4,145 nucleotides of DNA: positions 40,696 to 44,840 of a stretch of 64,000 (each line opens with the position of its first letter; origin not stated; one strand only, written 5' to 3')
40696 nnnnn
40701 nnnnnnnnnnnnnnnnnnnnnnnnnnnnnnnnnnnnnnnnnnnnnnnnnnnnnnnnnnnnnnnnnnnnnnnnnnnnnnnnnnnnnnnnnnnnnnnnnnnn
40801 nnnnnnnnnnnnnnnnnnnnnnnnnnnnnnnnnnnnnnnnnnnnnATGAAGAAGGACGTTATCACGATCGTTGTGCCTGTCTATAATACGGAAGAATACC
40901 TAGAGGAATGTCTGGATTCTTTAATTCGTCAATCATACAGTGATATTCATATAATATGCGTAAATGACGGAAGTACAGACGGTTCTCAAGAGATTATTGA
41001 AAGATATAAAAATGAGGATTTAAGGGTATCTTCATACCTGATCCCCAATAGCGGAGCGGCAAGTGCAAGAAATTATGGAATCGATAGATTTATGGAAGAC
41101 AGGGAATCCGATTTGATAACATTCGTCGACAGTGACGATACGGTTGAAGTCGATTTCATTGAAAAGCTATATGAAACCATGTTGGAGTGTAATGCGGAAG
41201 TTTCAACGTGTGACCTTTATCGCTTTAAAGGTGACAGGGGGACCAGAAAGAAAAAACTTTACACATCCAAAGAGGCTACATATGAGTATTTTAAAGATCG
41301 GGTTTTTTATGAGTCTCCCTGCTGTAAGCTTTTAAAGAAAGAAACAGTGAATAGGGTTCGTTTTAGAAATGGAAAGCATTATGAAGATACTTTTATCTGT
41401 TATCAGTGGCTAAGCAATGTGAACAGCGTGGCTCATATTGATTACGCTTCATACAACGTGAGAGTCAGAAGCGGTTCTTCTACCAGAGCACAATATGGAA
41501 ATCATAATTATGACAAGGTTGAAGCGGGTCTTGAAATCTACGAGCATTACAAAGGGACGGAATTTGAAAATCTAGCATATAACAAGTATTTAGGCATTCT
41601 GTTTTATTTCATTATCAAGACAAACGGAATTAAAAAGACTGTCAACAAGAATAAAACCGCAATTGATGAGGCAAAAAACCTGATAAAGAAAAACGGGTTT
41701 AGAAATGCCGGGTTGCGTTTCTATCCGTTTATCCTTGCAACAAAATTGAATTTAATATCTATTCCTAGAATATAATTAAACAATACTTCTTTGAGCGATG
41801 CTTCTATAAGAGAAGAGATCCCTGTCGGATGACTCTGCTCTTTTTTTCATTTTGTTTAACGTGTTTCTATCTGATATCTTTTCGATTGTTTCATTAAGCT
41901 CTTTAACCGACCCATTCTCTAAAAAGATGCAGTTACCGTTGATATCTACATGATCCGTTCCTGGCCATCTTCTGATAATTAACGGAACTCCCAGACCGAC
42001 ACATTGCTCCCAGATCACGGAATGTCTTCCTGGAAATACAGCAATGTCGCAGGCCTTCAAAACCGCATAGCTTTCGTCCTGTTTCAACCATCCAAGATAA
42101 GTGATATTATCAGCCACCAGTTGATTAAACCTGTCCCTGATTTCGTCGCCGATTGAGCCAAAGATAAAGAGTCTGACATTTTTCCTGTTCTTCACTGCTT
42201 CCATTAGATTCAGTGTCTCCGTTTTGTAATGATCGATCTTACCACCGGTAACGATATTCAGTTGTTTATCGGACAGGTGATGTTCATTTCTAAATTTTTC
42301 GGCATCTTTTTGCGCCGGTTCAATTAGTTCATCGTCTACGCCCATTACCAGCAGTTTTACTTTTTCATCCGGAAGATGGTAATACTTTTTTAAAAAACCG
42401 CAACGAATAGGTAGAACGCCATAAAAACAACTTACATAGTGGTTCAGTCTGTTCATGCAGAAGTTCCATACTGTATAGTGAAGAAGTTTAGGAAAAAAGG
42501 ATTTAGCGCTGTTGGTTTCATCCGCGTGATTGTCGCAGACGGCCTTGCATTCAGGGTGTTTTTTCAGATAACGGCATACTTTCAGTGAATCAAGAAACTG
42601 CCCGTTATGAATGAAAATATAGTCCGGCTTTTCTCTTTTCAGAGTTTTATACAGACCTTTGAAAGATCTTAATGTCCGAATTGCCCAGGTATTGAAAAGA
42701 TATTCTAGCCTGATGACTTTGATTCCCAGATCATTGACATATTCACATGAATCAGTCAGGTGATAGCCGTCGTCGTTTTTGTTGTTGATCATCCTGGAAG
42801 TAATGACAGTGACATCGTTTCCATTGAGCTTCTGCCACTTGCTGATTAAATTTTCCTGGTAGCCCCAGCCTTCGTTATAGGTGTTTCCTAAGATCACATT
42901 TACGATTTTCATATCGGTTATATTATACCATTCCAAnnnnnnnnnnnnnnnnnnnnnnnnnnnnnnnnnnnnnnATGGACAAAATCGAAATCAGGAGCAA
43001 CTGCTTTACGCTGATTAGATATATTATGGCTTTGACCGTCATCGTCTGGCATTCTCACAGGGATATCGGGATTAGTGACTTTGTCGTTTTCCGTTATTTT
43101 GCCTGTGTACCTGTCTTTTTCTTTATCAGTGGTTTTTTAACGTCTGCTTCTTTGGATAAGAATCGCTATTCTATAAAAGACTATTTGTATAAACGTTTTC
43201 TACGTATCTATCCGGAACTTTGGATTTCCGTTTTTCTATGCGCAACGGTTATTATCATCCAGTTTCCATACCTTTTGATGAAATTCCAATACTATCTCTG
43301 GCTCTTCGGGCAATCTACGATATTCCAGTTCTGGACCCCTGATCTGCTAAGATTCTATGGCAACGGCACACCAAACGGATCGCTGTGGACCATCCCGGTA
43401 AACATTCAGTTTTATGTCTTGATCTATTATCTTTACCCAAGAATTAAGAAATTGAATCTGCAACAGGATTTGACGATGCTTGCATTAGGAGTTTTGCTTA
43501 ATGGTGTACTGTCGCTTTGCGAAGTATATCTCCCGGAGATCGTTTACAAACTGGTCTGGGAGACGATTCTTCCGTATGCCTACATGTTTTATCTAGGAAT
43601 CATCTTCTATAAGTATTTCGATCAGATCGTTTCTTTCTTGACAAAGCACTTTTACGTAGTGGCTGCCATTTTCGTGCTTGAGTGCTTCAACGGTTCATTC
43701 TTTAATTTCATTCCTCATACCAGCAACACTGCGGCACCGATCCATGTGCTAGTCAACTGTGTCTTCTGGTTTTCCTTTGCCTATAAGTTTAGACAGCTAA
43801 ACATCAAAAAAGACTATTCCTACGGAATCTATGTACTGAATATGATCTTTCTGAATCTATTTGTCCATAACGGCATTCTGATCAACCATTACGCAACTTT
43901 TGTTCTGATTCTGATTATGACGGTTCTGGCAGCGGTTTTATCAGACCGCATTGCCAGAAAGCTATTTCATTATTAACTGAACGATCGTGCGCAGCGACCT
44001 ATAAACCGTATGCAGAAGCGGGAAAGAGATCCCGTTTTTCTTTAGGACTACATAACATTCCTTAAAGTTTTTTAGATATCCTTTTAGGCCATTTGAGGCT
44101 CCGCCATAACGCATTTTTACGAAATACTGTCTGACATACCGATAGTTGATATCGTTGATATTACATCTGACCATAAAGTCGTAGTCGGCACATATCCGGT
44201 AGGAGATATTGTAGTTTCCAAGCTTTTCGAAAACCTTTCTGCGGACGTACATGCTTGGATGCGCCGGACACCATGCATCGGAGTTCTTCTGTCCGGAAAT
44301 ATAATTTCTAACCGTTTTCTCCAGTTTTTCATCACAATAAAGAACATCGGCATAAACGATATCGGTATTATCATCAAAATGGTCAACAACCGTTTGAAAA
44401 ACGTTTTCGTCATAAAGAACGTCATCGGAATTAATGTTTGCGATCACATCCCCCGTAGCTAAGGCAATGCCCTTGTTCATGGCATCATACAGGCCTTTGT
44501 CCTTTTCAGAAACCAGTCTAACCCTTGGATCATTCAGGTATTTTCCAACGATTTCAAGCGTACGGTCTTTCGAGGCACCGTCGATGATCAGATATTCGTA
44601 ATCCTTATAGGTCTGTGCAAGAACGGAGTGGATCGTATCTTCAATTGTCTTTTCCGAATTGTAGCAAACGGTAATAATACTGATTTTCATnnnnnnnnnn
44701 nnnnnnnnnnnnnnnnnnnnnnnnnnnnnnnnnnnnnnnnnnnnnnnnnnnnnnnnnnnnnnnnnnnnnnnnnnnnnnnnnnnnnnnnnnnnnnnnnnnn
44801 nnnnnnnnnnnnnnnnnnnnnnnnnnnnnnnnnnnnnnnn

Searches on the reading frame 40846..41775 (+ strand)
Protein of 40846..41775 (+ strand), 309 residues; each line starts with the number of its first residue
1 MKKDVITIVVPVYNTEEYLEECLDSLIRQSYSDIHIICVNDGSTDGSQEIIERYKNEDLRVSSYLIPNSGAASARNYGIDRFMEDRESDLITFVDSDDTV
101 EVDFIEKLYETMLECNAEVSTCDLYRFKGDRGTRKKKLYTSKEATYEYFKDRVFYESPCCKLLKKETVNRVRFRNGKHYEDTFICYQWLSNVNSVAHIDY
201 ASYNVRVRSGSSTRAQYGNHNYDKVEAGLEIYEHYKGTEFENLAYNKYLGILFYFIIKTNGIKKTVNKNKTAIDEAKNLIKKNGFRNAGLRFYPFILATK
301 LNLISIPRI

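Call 7: search_protein_families(library=pfam, proteins=[window:40846-41775:+], max_evalue=0.001)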
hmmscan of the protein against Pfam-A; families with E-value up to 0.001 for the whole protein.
window:40846-41775:+ (309 aa): 3 families
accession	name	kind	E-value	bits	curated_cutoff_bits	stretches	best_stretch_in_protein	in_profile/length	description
PF00535.33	Glycos_transf_2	-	1.2e-34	120.1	23.3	1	7-168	1-164/168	Glycosyl transferase family 2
PF13641.12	Glyco_tranf_2_3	-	3.2e-10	40.8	27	1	6-113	3-112/230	Glycosyltransferase like family 2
PF10111.15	Glyco_tranf_2_2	-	6.2e-09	36.2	27.3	1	7-110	1-104/276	Glycosyltransferase like family 2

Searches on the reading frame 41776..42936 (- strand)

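Call 7: search_protein_families(library=pfam, proteins=[window:41776-42936:-], max_evalue=0.001)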
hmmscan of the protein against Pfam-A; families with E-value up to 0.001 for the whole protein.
window:41776-42936:- (386 aa): 3 families
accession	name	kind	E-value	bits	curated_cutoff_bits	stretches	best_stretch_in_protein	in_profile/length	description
PF00534.26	Glycos_transf_1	-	7e-08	32.6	26.4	1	213-368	3-170/172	Glycosyl transferases group 1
PF13692.12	Glyco_trans_1_4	-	7.7e-07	29.9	27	1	245-354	24-139/142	Glycosyl transferases group 1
PF13439.12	Glyco_transf_4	-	7.6e-06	26.5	28.5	1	30-203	11-169/170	Glycosyltransferase Family 4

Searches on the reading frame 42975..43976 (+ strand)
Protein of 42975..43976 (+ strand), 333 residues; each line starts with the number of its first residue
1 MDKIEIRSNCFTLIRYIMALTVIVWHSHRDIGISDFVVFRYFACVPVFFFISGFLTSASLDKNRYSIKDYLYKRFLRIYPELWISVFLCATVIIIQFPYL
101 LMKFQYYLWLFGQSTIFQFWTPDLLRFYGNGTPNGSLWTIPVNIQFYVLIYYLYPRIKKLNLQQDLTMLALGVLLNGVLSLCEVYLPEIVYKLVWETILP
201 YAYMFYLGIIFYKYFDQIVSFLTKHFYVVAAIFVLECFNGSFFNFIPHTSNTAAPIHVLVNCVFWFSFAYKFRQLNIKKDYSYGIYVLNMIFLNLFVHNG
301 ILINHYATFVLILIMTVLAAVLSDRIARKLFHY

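Call 7: search_protein_families(library=pfam, proteins=[window:42975-43976:+], max_evalue=0.001)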
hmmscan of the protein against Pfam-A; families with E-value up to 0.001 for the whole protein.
window:42975-43976:+ (333 aa): 1 family
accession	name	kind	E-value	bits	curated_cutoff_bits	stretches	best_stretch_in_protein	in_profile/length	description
PF01757.29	Acyl_transf_3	-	2.4e-24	86.5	31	1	11-322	4-323/326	Acyltransferase domain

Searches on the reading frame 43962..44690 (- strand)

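Call 8: search_protein_families(library=pfam, proteins=[window:43962-44690:-], max_evalue=0.001)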
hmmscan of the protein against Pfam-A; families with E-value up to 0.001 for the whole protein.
window:43962-44690:- (242 aa): 3 families
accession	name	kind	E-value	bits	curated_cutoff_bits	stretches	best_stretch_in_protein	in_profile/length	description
PF00535.33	Glycos_transf_2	-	8.5e-32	110.8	23.3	1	4-140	1-132/168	Glycosyl transferase family 2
PF13641.12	Glyco_tranf_2_3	-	6.1e-08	33.4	27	1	3-119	3-125/230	Glycosyltransferase like family 2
PF10111.15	Glyco_tranf_2_2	-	1.8e-06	28.1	27.3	1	4-176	1-199/276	Glycosyltransferase like family 2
